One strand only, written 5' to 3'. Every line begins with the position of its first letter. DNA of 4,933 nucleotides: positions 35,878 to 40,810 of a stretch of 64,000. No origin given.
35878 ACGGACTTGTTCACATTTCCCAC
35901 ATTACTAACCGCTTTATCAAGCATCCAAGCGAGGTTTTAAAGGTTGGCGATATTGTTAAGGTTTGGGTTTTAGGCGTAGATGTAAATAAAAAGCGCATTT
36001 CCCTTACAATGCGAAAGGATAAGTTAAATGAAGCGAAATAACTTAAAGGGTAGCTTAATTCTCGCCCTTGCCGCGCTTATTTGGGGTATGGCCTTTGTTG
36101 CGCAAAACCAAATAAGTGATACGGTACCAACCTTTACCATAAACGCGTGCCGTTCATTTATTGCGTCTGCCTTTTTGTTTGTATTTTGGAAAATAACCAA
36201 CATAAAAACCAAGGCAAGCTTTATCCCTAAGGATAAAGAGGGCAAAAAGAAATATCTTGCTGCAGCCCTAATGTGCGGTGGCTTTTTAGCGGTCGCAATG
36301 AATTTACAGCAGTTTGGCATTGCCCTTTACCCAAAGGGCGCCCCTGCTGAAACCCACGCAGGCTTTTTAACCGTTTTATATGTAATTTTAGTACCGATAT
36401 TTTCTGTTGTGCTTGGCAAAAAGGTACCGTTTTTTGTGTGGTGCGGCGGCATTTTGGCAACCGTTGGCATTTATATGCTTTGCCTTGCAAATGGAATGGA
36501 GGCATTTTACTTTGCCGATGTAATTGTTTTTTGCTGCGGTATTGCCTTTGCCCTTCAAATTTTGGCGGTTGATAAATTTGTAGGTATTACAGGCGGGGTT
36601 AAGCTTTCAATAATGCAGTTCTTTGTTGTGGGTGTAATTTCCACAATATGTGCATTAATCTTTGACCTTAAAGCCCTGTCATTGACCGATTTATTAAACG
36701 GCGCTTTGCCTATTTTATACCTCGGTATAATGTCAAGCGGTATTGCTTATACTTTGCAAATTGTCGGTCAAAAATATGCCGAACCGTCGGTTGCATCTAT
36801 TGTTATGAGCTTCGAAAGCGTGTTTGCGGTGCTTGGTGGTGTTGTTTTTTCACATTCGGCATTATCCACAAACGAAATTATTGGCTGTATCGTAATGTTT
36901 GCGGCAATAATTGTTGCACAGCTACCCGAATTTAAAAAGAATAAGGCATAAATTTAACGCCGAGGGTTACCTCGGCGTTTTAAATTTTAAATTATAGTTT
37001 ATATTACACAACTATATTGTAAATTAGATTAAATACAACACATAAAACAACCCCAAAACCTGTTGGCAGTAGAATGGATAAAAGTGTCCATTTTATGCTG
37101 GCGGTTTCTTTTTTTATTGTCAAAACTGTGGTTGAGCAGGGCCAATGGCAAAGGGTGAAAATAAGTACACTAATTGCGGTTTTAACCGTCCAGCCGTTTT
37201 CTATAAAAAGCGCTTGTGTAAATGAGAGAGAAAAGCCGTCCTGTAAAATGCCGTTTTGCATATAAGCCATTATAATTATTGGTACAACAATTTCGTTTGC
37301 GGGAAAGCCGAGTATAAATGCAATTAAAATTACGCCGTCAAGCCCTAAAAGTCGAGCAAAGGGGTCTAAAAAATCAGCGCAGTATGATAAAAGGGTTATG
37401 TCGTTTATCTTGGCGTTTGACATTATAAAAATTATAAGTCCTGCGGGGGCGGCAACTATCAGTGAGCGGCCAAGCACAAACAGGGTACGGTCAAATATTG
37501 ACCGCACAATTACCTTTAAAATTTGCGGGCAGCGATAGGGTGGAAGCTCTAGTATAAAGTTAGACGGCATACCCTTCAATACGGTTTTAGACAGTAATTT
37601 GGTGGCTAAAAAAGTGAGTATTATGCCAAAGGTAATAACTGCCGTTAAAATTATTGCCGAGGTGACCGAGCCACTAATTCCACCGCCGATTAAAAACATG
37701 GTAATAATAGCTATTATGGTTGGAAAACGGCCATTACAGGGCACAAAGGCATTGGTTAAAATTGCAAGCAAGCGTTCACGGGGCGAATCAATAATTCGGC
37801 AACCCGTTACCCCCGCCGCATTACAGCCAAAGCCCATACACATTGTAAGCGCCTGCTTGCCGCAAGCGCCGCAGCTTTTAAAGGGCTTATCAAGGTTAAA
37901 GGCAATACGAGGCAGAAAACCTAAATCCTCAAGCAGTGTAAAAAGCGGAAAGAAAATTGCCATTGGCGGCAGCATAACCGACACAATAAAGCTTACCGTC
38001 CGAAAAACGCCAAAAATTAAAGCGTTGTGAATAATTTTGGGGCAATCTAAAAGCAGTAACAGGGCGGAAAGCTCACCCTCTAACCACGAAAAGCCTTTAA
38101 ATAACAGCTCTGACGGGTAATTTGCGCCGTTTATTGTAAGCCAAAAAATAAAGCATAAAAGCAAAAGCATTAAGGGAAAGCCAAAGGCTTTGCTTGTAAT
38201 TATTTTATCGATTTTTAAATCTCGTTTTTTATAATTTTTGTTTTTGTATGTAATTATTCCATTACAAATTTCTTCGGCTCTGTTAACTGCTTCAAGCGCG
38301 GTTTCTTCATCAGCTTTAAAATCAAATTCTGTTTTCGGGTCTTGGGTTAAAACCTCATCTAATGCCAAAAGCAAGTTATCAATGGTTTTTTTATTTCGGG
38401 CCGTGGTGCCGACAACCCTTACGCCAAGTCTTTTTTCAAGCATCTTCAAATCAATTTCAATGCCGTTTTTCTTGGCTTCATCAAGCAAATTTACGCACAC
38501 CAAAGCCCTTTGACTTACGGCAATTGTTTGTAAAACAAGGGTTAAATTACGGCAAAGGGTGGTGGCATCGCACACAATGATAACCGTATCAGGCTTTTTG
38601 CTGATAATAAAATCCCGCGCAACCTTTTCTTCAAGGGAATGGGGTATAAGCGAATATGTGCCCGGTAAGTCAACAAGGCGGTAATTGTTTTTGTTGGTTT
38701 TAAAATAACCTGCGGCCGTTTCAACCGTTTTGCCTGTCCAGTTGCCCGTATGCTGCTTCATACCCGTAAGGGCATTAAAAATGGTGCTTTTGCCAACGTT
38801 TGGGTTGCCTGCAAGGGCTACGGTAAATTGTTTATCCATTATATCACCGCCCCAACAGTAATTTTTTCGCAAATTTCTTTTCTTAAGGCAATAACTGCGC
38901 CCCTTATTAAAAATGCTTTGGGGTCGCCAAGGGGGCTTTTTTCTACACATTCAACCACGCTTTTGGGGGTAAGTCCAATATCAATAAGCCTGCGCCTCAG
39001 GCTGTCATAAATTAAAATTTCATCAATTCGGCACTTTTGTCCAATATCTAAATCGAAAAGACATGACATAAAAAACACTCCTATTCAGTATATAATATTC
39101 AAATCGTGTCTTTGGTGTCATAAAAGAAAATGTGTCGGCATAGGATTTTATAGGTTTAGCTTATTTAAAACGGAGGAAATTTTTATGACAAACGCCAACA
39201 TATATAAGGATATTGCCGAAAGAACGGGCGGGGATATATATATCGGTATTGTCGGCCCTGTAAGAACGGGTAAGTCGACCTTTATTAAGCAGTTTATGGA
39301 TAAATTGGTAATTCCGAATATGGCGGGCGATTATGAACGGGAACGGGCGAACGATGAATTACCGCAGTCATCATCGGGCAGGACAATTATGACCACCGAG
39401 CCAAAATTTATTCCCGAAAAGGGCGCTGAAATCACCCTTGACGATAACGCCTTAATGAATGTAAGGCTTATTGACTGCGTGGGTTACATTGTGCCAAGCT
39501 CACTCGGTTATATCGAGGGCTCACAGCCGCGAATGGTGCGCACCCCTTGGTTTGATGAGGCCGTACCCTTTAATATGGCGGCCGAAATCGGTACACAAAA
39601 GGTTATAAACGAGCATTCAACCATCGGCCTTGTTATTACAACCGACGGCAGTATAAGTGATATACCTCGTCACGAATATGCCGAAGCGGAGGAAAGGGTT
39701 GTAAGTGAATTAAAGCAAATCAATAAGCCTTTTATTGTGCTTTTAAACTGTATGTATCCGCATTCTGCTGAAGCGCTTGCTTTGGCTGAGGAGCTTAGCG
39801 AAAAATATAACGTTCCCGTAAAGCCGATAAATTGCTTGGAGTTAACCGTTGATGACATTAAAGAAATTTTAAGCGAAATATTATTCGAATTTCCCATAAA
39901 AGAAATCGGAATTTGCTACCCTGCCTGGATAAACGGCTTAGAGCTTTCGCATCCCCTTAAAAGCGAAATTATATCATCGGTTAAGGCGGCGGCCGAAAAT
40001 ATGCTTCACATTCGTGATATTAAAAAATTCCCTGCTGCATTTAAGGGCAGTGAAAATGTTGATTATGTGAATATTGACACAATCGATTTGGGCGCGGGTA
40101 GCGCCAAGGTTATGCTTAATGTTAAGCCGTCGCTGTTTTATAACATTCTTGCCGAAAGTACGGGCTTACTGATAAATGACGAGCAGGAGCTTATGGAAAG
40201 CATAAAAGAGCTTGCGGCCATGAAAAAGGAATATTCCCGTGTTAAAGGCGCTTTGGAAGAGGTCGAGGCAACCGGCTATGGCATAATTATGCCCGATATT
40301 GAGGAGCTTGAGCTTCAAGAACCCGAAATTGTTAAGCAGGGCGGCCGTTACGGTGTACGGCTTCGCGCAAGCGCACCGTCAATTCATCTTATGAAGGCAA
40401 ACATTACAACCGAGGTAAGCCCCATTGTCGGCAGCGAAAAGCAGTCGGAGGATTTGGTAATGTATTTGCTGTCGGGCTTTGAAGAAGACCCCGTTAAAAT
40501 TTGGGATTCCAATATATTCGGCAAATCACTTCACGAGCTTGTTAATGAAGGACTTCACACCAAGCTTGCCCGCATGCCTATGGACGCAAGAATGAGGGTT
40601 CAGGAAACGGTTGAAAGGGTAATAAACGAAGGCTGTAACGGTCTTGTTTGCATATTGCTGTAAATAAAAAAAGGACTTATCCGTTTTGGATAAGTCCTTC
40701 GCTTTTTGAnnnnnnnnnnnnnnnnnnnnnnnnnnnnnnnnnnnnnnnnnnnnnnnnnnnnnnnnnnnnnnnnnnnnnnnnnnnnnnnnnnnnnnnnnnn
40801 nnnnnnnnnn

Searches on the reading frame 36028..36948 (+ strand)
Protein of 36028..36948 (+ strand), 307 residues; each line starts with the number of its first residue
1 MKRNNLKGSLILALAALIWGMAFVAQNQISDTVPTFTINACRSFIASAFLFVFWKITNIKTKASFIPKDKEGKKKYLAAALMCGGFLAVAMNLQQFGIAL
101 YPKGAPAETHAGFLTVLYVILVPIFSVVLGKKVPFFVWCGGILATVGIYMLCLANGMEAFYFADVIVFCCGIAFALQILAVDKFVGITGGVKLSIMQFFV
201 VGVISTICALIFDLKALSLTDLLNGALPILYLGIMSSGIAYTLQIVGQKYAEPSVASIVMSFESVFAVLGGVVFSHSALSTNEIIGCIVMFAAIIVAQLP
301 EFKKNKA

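Call 26: search_protein_families(library=pfam, proteins=[window:36028-36948:+], max_evalue=0.001)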
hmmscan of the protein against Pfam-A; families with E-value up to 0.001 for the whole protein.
window:36028-36948:+ (307 aa): 1 family
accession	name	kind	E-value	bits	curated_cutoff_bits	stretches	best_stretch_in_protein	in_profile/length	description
PF00892.27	EamA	-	2.2e-25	90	28.2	2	163-296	3-132/135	EamA-like transporter family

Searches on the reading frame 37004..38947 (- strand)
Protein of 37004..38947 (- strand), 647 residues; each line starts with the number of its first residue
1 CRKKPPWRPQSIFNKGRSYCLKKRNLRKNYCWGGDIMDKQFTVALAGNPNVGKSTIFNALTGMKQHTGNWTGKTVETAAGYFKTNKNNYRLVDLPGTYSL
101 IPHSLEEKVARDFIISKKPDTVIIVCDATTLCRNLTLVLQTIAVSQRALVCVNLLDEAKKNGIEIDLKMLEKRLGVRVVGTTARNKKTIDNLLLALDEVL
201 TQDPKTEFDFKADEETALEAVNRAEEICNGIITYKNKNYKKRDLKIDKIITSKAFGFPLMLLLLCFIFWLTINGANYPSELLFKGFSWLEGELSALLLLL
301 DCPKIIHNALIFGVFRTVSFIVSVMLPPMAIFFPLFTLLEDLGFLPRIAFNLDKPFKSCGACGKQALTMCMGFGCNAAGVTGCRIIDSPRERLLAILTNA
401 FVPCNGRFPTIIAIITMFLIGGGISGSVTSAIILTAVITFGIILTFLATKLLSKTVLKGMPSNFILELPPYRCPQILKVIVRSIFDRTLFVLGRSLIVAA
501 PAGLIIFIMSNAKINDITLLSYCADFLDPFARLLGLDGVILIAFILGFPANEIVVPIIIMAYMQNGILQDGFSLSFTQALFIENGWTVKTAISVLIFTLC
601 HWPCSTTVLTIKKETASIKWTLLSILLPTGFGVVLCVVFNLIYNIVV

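Call 26: search_protein_families(library=pfam, proteins=[window:37004-38947:-], max_evalue=0.001)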
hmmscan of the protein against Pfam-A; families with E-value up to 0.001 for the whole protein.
window:37004-38947:- (647 aa): 6 families
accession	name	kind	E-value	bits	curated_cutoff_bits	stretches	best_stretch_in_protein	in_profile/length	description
PF02421.24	FeoB_N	-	6.4e-58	195.1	27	1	42-193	2-153/156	Ferrous iron transport protein B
PF07670.19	Gate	-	9.3e-27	94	29.6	2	323-415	2-101/104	Nucleoside recognition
PF01926.29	MMR_HSR1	-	4.9e-19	69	21.9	1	42-140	1-97/113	50S ribosome-binding GTPase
PF07664.17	FeoB_C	-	6.7e-14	51.8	26.6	1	435-483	2-51/54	Ferrous iron transport protein B C terminus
PF09439.16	SRPRB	-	3.9e-05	23.6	25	1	39-138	2-92/178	Signal recognition particle receptor beta subunit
PF00009.33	GTP_EFTU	-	0.00011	22.3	26.5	0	70-200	52-186/188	Elongation factor Tu GTP binding domain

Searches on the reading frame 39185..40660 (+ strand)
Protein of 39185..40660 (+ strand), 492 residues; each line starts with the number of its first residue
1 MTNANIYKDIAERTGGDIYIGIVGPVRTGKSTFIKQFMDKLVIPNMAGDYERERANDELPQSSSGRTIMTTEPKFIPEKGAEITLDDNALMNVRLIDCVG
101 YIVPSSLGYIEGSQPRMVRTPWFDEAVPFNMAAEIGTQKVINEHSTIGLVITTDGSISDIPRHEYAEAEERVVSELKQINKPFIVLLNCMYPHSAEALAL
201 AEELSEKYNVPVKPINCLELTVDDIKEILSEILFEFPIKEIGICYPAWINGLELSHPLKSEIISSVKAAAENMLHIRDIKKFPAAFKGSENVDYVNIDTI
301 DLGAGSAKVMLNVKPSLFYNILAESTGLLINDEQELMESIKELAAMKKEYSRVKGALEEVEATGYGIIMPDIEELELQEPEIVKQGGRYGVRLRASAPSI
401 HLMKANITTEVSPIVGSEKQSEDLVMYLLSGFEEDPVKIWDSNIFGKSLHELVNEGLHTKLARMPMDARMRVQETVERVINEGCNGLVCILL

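Call 26: search_protein_families(library=pfam, proteins=[window:39185-40660:+], max_evalue=0.001)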
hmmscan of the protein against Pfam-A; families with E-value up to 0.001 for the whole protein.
window:39185-40660:+ (492 aa): 3 families
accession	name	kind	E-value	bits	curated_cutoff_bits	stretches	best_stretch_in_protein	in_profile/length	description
PF09547.16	SpoIVA_ATPase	-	1.6e-117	391.5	26.6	1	1-237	1-237/237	Stage IV sporulation protein A, ATPase domain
PF20438.3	SpoIVA_middle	-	2.5e-67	226.9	25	1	238-416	1-179/179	Stage IV sporulation protein A, middle domain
PF20439.3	SpoIVA_C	-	5.5e-34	116.6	25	1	417-492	1-76/76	Sporulation stage IV protein A, C-terminal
